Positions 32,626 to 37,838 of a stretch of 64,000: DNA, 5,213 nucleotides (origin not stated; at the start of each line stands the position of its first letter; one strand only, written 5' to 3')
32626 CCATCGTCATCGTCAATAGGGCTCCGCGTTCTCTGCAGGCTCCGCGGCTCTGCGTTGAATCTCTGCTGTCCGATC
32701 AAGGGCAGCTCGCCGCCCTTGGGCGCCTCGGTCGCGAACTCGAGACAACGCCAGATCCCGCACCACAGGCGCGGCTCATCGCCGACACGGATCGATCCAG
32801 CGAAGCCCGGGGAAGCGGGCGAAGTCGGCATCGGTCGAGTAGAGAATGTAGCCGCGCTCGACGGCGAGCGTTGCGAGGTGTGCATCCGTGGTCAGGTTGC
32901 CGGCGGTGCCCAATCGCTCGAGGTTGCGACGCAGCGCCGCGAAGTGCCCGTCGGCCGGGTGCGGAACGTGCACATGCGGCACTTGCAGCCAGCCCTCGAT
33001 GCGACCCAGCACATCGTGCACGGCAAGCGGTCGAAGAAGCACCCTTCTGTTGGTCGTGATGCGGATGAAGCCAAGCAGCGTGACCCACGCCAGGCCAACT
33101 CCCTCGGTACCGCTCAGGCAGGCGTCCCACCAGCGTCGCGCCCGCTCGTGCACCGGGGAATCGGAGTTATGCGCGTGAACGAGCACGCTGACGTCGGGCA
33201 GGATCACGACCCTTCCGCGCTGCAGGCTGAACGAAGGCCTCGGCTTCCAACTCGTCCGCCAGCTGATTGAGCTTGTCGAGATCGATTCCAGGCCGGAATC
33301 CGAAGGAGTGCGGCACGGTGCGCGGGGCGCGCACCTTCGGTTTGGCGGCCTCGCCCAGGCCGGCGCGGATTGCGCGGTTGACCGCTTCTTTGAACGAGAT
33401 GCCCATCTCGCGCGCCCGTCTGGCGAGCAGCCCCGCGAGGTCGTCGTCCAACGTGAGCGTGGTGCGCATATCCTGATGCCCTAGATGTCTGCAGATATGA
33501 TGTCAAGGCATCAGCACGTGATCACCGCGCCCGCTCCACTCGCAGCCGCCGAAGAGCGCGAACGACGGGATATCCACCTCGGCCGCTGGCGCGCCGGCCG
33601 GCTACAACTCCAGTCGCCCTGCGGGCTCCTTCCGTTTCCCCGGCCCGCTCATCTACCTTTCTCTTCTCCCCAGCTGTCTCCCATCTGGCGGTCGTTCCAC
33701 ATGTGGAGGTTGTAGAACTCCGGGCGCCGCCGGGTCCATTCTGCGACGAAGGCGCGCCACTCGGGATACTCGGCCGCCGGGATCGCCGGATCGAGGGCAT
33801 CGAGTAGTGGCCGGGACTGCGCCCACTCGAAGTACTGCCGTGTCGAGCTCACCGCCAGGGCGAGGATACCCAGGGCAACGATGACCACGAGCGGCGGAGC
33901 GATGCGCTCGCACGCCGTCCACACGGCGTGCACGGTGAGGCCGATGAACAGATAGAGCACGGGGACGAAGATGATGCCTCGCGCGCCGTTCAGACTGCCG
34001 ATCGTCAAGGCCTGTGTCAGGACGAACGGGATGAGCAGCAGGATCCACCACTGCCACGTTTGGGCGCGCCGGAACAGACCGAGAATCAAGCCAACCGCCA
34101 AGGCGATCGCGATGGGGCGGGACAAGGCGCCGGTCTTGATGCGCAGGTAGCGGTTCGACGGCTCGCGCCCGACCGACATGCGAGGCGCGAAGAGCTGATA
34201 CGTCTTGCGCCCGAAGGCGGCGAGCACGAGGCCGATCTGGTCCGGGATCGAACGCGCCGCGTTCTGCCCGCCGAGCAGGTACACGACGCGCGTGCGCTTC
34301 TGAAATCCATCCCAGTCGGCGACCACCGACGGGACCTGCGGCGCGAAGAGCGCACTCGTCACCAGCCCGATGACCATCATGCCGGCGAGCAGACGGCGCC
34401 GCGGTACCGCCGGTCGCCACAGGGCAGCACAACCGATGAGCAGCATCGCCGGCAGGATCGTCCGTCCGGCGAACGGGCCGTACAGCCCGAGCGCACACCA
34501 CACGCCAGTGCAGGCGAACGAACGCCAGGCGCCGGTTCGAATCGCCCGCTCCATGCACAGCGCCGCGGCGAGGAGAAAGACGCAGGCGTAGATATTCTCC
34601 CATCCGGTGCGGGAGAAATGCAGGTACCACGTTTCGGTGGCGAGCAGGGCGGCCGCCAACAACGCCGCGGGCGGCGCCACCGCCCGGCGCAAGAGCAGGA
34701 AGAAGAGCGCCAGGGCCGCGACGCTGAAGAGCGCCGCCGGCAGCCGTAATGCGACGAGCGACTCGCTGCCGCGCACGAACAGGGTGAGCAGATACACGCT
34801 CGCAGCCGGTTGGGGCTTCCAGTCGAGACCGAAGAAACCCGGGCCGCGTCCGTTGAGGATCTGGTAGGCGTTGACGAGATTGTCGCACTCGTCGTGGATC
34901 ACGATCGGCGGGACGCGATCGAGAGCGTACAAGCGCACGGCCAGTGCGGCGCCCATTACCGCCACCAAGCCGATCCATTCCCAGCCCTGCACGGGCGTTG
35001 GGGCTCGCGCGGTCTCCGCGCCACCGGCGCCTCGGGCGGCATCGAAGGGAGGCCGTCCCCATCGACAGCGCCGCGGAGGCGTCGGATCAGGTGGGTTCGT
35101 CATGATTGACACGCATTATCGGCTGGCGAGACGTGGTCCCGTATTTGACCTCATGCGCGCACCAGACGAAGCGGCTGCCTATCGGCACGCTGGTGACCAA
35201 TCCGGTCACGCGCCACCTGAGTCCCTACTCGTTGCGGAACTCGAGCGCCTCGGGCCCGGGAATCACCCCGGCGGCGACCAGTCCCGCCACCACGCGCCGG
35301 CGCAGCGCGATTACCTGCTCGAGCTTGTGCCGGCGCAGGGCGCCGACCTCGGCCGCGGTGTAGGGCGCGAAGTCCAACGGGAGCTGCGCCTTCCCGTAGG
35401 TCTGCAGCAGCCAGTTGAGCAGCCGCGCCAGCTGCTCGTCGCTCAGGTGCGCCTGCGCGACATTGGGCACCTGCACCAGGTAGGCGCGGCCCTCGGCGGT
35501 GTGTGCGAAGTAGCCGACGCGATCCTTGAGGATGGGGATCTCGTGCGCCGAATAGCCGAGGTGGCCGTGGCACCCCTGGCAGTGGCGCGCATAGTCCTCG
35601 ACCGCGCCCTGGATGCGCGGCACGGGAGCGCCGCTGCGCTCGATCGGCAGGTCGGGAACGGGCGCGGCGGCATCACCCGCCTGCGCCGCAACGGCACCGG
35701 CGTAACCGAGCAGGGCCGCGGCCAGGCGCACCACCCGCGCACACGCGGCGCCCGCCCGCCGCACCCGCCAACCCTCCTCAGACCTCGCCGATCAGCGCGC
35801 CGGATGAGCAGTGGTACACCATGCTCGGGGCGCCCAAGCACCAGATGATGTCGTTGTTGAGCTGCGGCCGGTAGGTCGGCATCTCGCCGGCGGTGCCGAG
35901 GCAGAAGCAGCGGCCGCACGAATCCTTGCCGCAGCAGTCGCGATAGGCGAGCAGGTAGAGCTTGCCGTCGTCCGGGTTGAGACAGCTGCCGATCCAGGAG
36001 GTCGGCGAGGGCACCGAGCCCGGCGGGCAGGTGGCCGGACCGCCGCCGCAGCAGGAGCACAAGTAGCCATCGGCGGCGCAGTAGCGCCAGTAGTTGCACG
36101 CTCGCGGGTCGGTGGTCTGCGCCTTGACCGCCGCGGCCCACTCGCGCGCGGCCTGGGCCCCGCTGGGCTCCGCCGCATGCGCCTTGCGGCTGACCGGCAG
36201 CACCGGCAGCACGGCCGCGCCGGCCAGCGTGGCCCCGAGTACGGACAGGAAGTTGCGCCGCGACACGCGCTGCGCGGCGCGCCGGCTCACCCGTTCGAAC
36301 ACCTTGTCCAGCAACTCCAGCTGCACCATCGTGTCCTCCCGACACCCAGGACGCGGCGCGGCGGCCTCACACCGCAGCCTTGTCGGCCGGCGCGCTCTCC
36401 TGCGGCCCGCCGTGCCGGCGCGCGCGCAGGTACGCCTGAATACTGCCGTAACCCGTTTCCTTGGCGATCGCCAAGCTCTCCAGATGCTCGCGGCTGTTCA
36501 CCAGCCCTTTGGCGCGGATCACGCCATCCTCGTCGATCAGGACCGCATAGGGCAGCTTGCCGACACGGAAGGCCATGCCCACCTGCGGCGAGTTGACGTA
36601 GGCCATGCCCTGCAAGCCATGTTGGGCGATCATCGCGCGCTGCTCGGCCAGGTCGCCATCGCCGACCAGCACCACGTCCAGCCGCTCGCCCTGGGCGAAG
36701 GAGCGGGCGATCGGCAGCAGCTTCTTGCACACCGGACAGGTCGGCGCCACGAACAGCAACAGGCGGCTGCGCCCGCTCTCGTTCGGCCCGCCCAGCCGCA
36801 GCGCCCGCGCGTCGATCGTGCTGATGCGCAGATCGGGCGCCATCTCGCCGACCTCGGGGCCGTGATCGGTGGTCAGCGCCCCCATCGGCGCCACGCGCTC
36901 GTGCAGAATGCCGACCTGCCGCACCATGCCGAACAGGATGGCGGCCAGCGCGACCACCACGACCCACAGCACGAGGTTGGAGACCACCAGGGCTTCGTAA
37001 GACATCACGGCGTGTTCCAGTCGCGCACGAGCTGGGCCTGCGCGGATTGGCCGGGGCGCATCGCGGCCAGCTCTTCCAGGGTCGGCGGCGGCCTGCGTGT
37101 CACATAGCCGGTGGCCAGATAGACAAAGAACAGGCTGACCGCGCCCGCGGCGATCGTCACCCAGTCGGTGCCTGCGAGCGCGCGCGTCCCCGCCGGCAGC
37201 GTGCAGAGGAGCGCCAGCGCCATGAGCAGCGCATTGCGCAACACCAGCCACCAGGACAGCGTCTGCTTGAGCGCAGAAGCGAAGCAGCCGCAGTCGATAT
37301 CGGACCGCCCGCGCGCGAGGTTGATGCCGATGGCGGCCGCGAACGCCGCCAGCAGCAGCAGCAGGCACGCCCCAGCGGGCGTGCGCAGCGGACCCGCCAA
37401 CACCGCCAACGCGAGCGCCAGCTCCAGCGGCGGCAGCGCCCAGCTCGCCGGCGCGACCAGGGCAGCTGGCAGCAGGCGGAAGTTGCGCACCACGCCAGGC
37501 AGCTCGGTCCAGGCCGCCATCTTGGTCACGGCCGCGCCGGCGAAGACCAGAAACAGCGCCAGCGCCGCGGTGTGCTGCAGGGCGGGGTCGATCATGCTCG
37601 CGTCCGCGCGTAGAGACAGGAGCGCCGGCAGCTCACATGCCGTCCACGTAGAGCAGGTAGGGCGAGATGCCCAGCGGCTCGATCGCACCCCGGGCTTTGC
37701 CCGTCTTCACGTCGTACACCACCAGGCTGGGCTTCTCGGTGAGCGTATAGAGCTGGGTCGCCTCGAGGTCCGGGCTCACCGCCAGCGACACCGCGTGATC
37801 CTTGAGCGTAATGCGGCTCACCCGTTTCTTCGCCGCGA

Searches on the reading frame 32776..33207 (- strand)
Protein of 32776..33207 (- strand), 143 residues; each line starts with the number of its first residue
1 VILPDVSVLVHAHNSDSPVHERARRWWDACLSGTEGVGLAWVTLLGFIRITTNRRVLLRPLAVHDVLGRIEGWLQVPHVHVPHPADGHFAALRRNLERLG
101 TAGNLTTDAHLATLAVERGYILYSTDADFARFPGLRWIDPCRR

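Call 22: search_protein_families(library=pfam, proteins=[window:32776-33207:-])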
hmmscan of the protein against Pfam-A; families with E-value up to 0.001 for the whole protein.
window:32776-33207:- (143 aa): 1 family
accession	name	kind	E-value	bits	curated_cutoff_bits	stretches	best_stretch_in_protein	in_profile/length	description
PF01850.27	PIN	-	2.9e-06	28.3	23.6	1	2-133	1-118/120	PIN domain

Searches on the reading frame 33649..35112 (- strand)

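Call 22: search_protein_families(library=pfam, proteins=[window:33649-35112:-])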
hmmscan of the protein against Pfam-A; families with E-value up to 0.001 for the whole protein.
window:33649-35112:- (487 aa): 2 families
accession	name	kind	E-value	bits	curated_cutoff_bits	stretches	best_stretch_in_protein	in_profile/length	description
PF13231.12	PMT_2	-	3.5e-12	47.3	26.1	1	107-258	8-156/160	Dolichyl-phosphate-mannose-protein mannosyltransferase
PF02366.24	PMT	-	2.5e-06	27.7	22.7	1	118-241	81-210/245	Dolichyl-phosphate-mannose-protein mannosyltransferase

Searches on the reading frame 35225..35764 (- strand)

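Call 45: search_protein_families(library=pfam, proteins=[window:35225-35764:-])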
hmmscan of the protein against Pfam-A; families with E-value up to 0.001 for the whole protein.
window:35225-35764:- (179 aa): 1 family
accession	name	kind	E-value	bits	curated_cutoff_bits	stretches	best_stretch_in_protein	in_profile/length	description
PF13442.11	Cytochrome_CBB3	-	0.00056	20.6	27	0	56-119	8-68/68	Cytochrome C oxidase, cbb3-type, subunit III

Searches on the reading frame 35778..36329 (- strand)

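Call 57: search_protein_families(library=pfam, proteins=[window:35778-36329:-])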
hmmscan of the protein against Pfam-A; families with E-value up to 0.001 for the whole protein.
window:35778-36329:- (183 aa): 1 family
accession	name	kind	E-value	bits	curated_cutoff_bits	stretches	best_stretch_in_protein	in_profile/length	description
PF02975.19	Me-amine-dh_L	-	1.2e-48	164.7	25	1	71-181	1-112/113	Methylamine dehydrogenase, L chain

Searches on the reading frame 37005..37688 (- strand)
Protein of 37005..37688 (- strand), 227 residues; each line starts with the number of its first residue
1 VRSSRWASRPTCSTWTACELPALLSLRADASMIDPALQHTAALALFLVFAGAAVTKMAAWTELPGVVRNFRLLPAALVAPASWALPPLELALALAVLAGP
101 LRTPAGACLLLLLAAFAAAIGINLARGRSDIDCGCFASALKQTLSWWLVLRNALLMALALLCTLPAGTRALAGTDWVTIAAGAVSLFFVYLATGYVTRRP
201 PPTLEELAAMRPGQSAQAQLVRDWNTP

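Call 57: search_protein_families(library=pfam, proteins=[window:37005-37688:-])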
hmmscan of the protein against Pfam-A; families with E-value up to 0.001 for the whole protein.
window:37005-37688:- (227 aa): 1 family
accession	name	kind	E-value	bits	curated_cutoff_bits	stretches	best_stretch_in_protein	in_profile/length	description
PF07291.16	MauE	-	4.1e-26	92.2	27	1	37-164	4-127/128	Methylamine utilisation protein MauE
